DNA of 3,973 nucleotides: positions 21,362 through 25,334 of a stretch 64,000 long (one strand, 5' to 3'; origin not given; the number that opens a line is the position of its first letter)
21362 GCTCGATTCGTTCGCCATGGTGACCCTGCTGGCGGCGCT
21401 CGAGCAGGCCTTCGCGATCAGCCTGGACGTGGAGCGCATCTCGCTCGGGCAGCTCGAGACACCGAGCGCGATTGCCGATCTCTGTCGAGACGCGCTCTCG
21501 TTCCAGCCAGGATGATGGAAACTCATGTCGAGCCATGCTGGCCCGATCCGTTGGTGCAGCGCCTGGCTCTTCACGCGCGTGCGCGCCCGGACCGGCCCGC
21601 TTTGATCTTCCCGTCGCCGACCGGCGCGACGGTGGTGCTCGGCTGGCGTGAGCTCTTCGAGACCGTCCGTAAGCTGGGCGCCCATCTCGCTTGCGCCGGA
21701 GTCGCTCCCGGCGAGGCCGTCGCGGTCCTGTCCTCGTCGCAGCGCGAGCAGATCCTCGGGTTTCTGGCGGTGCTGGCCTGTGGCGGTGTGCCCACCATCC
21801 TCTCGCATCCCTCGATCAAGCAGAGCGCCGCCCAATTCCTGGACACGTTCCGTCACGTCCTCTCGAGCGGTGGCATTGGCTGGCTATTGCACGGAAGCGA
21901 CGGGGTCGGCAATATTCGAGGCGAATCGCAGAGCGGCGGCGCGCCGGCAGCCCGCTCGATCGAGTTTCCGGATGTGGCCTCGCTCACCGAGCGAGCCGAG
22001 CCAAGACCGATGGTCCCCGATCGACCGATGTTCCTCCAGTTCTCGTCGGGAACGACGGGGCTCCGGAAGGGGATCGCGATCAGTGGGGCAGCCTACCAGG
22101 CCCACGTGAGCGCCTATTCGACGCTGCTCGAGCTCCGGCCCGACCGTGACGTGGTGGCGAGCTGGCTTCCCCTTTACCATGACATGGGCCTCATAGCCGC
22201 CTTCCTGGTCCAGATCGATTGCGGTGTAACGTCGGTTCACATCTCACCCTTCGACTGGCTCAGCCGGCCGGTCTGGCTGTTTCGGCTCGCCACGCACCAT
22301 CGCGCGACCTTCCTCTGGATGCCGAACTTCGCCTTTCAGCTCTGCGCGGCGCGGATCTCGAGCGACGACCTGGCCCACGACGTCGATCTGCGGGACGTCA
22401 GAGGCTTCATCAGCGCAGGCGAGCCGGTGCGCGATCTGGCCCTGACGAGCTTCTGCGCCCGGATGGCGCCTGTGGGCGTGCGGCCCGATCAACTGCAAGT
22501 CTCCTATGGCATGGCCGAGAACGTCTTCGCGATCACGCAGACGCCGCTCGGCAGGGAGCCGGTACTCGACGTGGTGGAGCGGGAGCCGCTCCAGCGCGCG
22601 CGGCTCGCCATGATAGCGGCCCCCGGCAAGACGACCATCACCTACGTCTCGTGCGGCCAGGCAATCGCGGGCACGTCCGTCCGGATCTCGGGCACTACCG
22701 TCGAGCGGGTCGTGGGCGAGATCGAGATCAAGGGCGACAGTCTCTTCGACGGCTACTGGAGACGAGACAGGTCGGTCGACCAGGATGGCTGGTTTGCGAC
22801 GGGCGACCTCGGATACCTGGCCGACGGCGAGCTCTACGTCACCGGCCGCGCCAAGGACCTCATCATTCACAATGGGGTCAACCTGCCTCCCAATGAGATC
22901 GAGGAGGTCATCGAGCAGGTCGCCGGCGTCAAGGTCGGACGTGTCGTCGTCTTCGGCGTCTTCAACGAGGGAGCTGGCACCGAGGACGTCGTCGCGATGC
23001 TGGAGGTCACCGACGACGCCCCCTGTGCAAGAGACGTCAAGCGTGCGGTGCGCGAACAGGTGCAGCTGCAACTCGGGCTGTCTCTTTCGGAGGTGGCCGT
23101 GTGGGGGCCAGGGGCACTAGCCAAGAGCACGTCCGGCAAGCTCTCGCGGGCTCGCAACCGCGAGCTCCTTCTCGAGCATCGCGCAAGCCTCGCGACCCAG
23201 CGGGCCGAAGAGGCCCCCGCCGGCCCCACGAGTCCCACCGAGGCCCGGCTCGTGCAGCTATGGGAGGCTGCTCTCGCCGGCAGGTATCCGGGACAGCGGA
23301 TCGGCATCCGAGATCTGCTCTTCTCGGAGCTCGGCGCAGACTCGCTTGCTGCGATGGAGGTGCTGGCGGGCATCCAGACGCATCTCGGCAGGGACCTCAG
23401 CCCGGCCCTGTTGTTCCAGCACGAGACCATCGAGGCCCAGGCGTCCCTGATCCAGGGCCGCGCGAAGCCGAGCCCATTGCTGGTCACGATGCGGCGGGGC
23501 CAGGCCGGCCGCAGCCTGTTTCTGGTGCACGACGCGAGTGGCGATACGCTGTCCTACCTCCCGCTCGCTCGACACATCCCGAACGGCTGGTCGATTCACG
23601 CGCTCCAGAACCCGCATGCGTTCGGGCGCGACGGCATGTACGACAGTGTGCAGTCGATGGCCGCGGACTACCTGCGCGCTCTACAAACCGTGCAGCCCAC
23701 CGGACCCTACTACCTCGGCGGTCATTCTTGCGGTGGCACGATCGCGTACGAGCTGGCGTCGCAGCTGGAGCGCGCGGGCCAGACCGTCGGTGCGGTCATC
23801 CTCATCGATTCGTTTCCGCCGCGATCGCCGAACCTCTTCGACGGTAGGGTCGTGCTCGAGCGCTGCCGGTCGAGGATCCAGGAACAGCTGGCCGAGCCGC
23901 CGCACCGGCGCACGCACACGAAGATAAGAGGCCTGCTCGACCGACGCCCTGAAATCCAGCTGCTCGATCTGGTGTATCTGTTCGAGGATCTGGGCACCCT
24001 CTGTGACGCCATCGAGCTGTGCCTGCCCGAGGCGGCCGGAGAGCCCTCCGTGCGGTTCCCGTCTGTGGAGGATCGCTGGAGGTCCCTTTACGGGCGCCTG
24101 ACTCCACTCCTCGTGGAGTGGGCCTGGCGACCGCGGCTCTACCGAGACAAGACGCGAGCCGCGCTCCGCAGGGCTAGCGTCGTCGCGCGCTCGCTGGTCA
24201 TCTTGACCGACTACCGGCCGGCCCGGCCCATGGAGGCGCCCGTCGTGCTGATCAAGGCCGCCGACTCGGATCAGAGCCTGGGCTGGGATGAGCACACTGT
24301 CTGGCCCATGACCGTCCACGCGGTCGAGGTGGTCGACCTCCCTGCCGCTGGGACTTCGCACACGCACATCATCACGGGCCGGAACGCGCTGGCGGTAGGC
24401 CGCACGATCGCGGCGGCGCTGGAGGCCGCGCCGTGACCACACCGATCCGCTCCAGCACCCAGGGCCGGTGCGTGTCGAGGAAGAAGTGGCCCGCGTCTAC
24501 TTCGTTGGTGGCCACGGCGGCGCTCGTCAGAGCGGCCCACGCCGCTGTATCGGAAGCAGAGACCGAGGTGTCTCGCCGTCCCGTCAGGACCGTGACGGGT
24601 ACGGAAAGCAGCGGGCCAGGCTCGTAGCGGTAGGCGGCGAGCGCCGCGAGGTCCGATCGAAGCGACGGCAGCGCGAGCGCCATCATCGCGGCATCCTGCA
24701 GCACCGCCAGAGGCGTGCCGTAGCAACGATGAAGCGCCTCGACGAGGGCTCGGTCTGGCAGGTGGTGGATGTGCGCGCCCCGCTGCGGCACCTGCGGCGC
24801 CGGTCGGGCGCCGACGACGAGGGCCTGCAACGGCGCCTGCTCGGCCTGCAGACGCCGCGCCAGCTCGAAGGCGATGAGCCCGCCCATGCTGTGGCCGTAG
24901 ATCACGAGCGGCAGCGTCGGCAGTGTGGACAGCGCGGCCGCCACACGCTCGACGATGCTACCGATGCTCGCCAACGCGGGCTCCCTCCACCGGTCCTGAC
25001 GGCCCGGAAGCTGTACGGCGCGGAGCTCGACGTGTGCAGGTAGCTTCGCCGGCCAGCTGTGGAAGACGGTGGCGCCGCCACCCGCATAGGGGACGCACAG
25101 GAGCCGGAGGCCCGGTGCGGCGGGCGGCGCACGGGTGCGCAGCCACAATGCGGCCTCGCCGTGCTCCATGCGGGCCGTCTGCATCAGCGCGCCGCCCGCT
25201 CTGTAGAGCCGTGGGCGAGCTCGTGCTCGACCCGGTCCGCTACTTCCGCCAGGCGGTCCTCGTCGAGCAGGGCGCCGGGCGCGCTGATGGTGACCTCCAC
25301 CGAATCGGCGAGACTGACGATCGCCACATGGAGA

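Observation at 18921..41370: About 22.5-kb convergent two-operon biosynthetic locus combining FAAL/PKS chemistry with an OleA-OleC-OleD-type cassette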

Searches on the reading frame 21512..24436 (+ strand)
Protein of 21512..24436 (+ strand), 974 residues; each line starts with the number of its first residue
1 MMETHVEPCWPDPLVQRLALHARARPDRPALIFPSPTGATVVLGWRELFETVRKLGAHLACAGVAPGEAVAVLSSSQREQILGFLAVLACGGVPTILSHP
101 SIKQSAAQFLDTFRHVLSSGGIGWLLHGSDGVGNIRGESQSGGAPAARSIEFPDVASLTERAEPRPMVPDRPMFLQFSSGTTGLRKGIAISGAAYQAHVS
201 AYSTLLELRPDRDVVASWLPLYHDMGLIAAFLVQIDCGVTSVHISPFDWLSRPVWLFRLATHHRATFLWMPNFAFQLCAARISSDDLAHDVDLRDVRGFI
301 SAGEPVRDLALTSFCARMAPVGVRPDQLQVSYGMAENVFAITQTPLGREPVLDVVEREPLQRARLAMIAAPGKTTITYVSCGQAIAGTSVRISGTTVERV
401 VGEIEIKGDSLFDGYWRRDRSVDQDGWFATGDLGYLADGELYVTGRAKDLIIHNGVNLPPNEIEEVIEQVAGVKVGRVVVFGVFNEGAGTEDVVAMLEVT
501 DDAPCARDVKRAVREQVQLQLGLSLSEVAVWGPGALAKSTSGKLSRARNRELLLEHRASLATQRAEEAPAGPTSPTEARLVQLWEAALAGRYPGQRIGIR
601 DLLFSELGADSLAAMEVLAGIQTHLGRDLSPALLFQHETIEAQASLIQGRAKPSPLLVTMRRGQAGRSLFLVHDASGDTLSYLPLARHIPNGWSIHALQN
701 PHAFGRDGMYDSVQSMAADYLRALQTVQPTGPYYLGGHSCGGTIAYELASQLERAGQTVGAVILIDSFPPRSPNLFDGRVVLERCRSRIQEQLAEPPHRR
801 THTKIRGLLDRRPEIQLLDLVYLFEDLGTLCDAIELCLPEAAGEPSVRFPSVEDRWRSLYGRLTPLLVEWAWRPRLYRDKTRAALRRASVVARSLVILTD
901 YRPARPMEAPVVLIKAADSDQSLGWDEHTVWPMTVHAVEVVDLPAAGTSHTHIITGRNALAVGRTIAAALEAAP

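Call 3: search_protein_families(library=pfam, proteins=[window:21512-24436:+])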
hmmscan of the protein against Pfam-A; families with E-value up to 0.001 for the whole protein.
window:21512-24436:+ (974 aa): 4 families
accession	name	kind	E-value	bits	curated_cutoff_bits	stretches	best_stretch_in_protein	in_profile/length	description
PF00501.34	AMP-binding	-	2e-43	149.1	29.9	1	21-416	4-384/384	AMP-binding enzyme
PF00975.26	Thioesterase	-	5.2e-26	92.7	26.4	1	668-771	2-106/226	Thioesterase domain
PF00550.31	PP-binding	-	2.6e-10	40.9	20.8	1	579-646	2-66/67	Phosphopantetheine attachment site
PF12146.15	Hydrolase_4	-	0.00059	19.6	27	1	705-763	47-106/239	Serine aminopeptidase, S33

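Call 6: search_protein_families(library=ncbifam, proteins=[window:21512-24436:+], max_evalue=0.01)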
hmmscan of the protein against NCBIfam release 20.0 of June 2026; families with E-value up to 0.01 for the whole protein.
window:21512-24436:+ (974 aa): 109 families (the best 25 are shown)
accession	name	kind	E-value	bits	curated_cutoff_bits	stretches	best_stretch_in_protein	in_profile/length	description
NF005850.0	PRK07768.1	subfamily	1e-95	321.1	572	1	30-553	18-543/545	long-chain-fatty-acid--CoA ligase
NF006624.1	PRK09192.1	subfamily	3.3e-89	299.8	600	1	42-556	44-563/567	fatty acyl-AMP ligase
NF004282.0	PRK05691.1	subfamily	3.7e-77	258.9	4090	1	11-647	8-653/4334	non-ribosomal peptide synthase/polyketide synthase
NF004510.0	PRK05851.1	equivalog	4.1e-69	233.1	621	1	149-553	128-520/525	long-chain-fatty acid--ACP ligase MbtM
NF004509.1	PRK05850.1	subfamily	4.5e-67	226.7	775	1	19-551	10-566/578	fatty-acid--AMP ligase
NF009124.0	PRK12476.1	subfamily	1.5e-56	191.8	922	2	37-419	63-447/612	fatty acyl-AMP ligase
NF038337.1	FAAL_FadD21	exception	1.4e-55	188.9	1100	1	38-549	34-565/579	fatty-acid--AMP ligase FAAL21/FadD21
NF040633.1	FadD32_Coryne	exception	3.6e-55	187.4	875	2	166-420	197-457/614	FadD32-like long-chain-fatty-acid--AMP ligase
NF038339.3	FAAL_FadD32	equivalog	6.4e-51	173.2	975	1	38-484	48-519/625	long-chain-fatty-acid--AMP ligase FadD32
NF038338.1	FAAL_FadD28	exception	1.7e-48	165.4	1100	1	21-548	13-565/580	fatty-acid--AMP ligase FAAL28/FadD28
NF004837.0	PRK06187.1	subfamily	6.4e-37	127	476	2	156-554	155-523/531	long-chain-fatty-acid--CoA ligase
NF005702.0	PRK07514.1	subfamily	1.1e-31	109.7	558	1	38-504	25-454/506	malonyl-CoA synthase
TIGR01923.1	menE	equivalog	4.4e-29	101.6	330.15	2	380-479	278-380/442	o-succinylbenzoate--CoA ligase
NF004511.1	PRK05852.1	equivalog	2.9e-28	98.8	650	1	18-516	5-471/505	FadD7 family fatty acid--CoA ligase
NF009233.0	PRK12583.1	subfamily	5.9e-28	97.6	832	1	169-552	200-549/558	fatty acid CoA ligase family protein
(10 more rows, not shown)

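Call 64: find_related_loci(query=window:21512-24433:+, collection=metagenome_contigs, flank=10000)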
Query window:21512-24433:+ (974 aa) in metagenome_contigs; peptide patterns used: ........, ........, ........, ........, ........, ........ (x = any residue, [..] = any of these).
298 stretches matched a pattern; 281 encode a relative of the query (tblastn E <= 1e-3); the best 80 are kept; 80 distinct loci.
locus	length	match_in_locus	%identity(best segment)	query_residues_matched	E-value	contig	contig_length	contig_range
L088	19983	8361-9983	34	21-551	8e-92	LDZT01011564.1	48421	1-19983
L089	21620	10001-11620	36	26-554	3e-91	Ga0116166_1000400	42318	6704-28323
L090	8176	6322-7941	36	26-554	1e-90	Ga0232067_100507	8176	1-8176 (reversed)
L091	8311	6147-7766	36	26-554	2e-90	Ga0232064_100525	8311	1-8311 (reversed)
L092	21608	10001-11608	35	26-558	4e-88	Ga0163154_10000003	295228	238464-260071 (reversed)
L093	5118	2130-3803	34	2-556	9e-88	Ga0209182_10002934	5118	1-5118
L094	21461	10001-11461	36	8-547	4e-86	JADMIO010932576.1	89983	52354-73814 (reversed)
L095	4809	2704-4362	33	18-555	3e-86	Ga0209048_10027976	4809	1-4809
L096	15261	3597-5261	33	16-555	6e-86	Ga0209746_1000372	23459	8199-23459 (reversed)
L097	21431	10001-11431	38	84-556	2e-85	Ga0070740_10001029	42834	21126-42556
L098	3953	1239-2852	34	24-555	4e-86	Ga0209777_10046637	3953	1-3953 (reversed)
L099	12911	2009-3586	34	45-555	6e-85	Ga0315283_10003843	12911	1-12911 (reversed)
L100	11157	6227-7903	32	16-559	9e-85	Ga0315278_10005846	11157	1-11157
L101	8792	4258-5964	33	12-567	1e-84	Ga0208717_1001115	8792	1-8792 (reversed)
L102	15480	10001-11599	32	25-555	5e-84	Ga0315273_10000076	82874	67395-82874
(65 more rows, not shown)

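Call 85: search_protein_families(library=pfam, proteins=[window:21512-24433:+], max_evalue=0.01)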
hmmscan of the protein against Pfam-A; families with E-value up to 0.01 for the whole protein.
window:21512-24433:+ (974 aa): 5 families
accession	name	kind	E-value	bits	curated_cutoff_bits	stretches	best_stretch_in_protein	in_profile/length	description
PF00501.34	AMP-binding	-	2e-43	149.1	29.9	1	21-416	4-384/384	AMP-binding enzyme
PF00975.26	Thioesterase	-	5.2e-26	92.7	26.4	1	668-771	2-106/226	Thioesterase domain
PF00550.31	PP-binding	-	2.6e-10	40.9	20.8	1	579-646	2-66/67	Phosphopantetheine attachment site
PF12146.15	Hydrolase_4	-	0.00059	19.6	27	1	705-763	47-106/239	Serine aminopeptidase, S33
PF00561.26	Abhydrolase_1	-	0.0014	18.8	25.8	1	713-770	52-103/245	alpha/beta hydrolase fold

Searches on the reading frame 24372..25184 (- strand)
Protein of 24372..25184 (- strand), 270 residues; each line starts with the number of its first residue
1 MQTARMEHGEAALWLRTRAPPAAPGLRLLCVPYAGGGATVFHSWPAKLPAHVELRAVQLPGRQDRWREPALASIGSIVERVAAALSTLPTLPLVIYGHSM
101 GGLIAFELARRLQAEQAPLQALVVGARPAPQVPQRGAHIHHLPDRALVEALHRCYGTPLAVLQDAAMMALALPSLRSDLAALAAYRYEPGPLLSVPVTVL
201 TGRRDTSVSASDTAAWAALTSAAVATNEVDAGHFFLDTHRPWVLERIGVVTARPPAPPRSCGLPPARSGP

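Call 3: search_protein_families(library=pfam, proteins=[window:24372-25184:-])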
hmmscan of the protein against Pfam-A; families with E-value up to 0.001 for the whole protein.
window:24372-25184:- (270 aa): 5 families
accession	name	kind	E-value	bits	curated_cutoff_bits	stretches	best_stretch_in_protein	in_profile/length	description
PF00975.26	Thioesterase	-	2.3e-43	149.4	26.4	1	27-247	2-222/226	Thioesterase domain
PF12697.13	Abhydrolase_6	-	2.4e-09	38.6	26.3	1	35-241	6-212/217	Alpha/beta hydrolase family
PF12146.15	Hydrolase_4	-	1.1e-06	28.5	27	1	84-135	69-116/239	Serine aminopeptidase, S33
PF00561.26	Abhydrolase_1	-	1.5e-06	28.5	25.8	0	73-112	51-90/245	alpha/beta hydrolase fold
PF20408.4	Abhydrolase_11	-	0.00061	20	27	0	78-115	61-100/193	Alpha/beta hydrolase domain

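Call 6: search_protein_families(library=ncbifam, proteins=[window:24372-25184:-], max_evalue=0.01)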
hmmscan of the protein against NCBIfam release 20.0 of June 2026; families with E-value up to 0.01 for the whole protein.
window:24372-25184:- (270 aa): 6 families
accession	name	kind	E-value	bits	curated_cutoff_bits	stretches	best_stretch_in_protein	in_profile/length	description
NF011457.0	PRK14875.1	equivalog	1.4e-06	27.6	307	1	36-114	143-221/372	acetoin dehydrogenase dihydrolipoyllysine-residue acetyltransferase subunit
NF051488.1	bifunc_PcaDC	exception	1.5e-06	27.6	390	1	27-233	14-232/375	bifunctional 3-oxoadipate enol-lactonase/4-carboxymuconolactone decarboxylase PcaDC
TIGR01738.1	bioH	equivalog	3.9e-06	26.7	206.95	1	38-115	17-89/245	pimeloyl-ACP methyl ester esterase BioH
TIGR02427.1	protocat_pcaD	equivalog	3.8e-05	23.2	255.85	0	69-112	57-100/251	3-oxoadipate enol-lactonase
NF040607.1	mycolic_Pks13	equivalog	0.003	15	2100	1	75-135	1460-1526/1680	polyketide synthase Pks13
TIGR03695.1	menH_SHCHC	equivalog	0.0062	16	208.55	0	41-123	18-100/252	2-succinyl-6-hydroxy-2,4-cyclohexadiene-1-carboxylate synthase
